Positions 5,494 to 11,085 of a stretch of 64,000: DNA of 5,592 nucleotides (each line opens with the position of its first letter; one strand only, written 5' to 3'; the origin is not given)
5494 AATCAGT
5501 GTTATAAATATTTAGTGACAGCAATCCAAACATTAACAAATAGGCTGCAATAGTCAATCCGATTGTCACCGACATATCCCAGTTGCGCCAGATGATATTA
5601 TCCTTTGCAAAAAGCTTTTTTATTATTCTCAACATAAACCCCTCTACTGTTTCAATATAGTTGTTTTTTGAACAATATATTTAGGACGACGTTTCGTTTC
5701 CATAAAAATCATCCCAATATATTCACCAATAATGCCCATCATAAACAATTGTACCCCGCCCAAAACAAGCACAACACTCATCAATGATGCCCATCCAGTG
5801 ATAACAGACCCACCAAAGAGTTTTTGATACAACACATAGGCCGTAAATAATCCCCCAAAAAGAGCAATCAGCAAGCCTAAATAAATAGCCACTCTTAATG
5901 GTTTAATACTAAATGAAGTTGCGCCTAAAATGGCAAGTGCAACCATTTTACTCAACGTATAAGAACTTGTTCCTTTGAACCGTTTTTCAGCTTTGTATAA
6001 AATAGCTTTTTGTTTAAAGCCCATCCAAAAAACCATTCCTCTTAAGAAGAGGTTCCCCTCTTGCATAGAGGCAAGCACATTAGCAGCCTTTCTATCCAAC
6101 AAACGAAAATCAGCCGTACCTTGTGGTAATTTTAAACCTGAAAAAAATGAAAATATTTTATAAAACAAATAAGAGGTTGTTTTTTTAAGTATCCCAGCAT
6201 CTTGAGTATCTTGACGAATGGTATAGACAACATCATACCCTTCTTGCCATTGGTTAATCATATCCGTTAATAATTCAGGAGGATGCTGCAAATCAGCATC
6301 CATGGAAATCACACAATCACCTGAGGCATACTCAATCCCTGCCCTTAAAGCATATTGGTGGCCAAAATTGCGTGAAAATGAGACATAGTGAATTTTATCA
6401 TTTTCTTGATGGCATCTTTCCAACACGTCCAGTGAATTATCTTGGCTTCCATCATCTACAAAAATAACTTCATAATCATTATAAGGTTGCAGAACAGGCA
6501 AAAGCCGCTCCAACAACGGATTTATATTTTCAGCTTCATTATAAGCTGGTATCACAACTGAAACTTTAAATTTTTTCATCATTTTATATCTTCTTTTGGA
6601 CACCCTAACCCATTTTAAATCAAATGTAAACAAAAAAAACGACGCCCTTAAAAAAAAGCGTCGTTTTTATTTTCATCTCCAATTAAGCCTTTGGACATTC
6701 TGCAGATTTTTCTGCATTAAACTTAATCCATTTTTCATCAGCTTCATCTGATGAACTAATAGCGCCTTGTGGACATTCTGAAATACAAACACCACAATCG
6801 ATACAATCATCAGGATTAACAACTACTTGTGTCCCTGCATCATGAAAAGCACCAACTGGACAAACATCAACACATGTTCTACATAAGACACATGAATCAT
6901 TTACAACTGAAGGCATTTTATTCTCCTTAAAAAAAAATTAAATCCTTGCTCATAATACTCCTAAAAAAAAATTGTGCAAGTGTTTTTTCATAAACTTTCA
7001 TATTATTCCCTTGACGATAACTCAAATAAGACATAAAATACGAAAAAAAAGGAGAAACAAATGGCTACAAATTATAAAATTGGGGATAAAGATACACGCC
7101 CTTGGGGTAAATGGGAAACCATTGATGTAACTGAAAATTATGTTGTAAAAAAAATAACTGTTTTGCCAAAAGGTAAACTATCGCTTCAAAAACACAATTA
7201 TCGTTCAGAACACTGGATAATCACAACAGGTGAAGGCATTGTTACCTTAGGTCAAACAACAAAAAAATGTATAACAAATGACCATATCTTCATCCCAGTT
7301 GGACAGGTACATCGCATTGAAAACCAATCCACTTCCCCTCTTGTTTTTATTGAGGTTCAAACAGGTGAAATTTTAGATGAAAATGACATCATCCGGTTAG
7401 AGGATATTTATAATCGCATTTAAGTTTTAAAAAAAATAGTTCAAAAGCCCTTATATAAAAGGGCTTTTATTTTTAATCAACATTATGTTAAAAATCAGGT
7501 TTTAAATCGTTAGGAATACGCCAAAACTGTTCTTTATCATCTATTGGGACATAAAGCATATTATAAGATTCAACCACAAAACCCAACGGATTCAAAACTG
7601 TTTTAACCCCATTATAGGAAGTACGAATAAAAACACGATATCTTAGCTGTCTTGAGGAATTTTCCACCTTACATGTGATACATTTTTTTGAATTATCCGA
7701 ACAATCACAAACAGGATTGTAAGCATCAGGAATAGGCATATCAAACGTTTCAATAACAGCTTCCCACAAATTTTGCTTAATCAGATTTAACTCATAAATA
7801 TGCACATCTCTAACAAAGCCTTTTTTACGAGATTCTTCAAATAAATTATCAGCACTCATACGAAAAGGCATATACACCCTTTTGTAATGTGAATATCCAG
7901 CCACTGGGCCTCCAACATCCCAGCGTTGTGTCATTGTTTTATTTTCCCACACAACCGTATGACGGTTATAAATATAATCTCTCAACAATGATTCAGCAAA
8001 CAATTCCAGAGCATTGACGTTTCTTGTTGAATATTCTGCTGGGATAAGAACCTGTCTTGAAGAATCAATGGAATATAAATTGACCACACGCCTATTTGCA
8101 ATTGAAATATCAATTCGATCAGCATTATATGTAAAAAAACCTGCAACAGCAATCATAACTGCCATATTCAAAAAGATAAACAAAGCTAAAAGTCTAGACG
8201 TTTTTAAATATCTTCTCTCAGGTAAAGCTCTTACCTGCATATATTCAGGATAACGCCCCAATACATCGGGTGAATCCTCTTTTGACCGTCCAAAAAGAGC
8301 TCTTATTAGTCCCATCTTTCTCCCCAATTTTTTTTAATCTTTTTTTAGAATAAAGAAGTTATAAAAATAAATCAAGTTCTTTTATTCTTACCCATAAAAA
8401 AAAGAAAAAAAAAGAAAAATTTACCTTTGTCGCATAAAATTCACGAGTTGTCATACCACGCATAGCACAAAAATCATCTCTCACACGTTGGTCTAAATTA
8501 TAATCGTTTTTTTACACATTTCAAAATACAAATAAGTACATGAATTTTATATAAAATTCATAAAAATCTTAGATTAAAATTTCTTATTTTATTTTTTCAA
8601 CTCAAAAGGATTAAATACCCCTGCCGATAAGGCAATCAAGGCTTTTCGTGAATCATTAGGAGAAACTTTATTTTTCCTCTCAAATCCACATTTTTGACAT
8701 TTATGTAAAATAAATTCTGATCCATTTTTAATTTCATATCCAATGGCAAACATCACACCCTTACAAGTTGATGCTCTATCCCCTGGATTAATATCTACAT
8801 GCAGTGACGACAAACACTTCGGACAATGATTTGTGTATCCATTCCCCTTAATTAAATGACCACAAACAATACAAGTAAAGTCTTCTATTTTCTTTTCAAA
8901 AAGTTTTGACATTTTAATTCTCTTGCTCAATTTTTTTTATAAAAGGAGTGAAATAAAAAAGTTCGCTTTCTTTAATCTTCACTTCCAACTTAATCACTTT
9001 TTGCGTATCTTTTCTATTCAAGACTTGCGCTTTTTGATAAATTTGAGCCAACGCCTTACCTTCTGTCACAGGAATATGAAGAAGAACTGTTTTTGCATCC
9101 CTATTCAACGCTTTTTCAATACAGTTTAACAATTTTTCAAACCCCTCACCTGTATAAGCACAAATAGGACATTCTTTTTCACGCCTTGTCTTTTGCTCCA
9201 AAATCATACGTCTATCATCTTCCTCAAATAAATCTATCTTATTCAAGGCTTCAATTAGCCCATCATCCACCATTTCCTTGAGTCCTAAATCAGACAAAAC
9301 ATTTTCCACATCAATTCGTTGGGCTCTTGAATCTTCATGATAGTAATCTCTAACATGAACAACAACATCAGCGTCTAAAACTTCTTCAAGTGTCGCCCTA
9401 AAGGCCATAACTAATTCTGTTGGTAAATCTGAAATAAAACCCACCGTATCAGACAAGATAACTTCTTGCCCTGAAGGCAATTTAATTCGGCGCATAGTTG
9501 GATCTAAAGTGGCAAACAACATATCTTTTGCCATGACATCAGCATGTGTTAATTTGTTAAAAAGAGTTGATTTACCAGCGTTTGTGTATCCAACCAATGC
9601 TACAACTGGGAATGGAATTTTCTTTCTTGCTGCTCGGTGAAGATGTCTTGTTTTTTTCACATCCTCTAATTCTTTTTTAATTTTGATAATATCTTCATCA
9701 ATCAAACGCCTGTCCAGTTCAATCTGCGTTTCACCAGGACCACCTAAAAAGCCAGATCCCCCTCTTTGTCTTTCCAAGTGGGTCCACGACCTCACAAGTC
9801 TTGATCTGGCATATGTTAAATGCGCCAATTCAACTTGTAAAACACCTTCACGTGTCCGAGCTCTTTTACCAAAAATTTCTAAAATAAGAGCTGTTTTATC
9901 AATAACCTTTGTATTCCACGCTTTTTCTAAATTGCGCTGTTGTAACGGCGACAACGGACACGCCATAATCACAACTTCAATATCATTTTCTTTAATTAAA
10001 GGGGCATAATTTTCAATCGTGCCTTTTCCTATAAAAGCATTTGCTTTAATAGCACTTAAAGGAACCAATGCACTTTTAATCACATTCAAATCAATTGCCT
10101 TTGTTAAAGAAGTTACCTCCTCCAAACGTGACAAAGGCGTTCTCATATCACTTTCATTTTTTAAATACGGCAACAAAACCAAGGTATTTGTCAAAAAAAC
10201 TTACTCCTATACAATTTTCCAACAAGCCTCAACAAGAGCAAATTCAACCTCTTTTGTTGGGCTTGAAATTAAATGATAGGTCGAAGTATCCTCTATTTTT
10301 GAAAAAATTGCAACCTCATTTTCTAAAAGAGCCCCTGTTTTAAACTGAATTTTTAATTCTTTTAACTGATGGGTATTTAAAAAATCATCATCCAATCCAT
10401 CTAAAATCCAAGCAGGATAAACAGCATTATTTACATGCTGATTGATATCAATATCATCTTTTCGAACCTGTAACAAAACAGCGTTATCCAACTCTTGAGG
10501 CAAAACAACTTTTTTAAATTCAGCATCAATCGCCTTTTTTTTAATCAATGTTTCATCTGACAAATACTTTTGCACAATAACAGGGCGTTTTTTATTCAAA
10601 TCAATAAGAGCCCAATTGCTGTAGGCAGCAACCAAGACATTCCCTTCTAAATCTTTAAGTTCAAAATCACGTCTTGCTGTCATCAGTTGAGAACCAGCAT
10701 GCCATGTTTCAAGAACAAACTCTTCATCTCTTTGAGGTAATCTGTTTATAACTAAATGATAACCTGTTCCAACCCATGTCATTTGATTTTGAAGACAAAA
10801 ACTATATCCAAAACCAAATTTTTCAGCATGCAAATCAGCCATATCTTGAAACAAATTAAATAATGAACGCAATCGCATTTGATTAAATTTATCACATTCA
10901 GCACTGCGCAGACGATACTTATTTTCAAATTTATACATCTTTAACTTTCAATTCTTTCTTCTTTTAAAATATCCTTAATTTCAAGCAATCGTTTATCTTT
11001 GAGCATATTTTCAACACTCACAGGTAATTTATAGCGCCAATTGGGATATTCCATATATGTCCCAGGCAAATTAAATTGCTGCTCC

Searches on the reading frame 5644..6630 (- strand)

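Call 16: search_protein_families(library=pfam, proteins=[window:5644-6630:-], max_evalue=0.001)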
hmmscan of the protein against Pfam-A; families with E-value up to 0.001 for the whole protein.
window:5644-6630:- (328 aa): 3 families
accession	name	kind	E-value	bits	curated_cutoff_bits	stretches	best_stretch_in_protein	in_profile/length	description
PF00535.33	Glycos_transf_2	-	5.8e-38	130.9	23.3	1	24-183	1-164/168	Glycosyl transferase family 2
PF10111.15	Glyco_tranf_2_2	-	5e-08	33.2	27.3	1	24-124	1-102/276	Glycosyltransferase like family 2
PF13641.12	Glyco_tranf_2_3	-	1.2e-06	29.2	27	1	23-139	3-123/230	Glycosyltransferase like family 2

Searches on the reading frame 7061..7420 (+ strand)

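Call 16: search_protein_families(library=pfam, proteins=[window:7061-7420:+], max_evalue=0.001)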
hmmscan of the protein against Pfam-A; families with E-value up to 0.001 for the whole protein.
window:7061-7420:+ (120 aa): 2 families
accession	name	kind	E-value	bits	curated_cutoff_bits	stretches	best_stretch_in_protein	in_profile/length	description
PF01050.24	MannoseP_isomer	-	1.1e-35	122.7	23.6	1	9-115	10-116/116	Mannose-6-phosphate isomerase C-terminal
PF07883.17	Cupin_2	-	8.1e-08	32.3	27.2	1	33-99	4-69/70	Cupin domain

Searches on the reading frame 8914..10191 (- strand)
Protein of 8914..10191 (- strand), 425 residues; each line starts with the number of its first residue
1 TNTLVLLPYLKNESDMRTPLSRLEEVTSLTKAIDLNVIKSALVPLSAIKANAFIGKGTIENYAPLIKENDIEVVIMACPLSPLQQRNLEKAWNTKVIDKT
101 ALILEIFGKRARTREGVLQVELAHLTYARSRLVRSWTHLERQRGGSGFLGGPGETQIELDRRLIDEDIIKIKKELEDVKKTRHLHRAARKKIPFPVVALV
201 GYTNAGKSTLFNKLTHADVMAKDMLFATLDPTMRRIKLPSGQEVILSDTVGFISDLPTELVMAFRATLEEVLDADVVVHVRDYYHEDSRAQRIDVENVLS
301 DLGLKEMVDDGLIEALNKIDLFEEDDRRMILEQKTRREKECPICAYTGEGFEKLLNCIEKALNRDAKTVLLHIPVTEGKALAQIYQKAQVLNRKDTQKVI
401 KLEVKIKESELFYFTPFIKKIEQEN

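Call 16: search_protein_families(library=pfam, proteins=[window:8914-10191:-], max_evalue=0.001)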
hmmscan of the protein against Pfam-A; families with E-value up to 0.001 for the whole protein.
window:8914-10191:- (425 aa): 7 families
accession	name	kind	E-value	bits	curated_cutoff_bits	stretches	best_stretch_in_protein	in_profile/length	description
PF16360.10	GTP-bdg_M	-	9e-30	103.5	29.5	1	110-189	1-79/79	GTP-binding GTPase Middle Region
PF13167.11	GTP-bdg_N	-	1.3e-23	83.9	25.4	1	22-107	3-88/89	GTP-binding GTPase N-terminal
PF01926.29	MMR_HSR1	-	1.1e-19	71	21.9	1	197-300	2-101/113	50S ribosome-binding GTPase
PF19275.4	HflX_C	-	3.1e-07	30.8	26.4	1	331-410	3-83/102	HflX C-terminal domain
PF02421.24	FeoB_N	-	4.2e-05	23.5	27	1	197-353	3-151/156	Ferrous iron transport protein B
PF00350.29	Dynamin_N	-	0.00033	21.2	27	0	197-232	1-36/168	Dynamin family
PF03193.22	RsgA_GTPase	-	0.00068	19.9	30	0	184-221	96-133/174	RsgA GTPase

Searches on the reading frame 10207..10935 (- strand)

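Call 16: search_protein_families(library=pfam, proteins=[window:10207-10935:-], max_evalue=0.001)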
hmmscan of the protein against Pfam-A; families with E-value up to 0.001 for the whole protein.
window:10207-10935:- (242 aa): 2 families
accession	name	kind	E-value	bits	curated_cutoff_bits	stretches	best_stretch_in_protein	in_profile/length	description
PF01643.23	Acyl-ACP_TE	-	9.9e-21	74.3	23.7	1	2-123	3-125/131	Acyl-ACP thioesterase N-terminal domain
PF20791.3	Acyl-ACP_TE_C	-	2.5e-16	60.1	21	1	153-218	10-75/101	Acyl-ACP thioesterase C-terminal domain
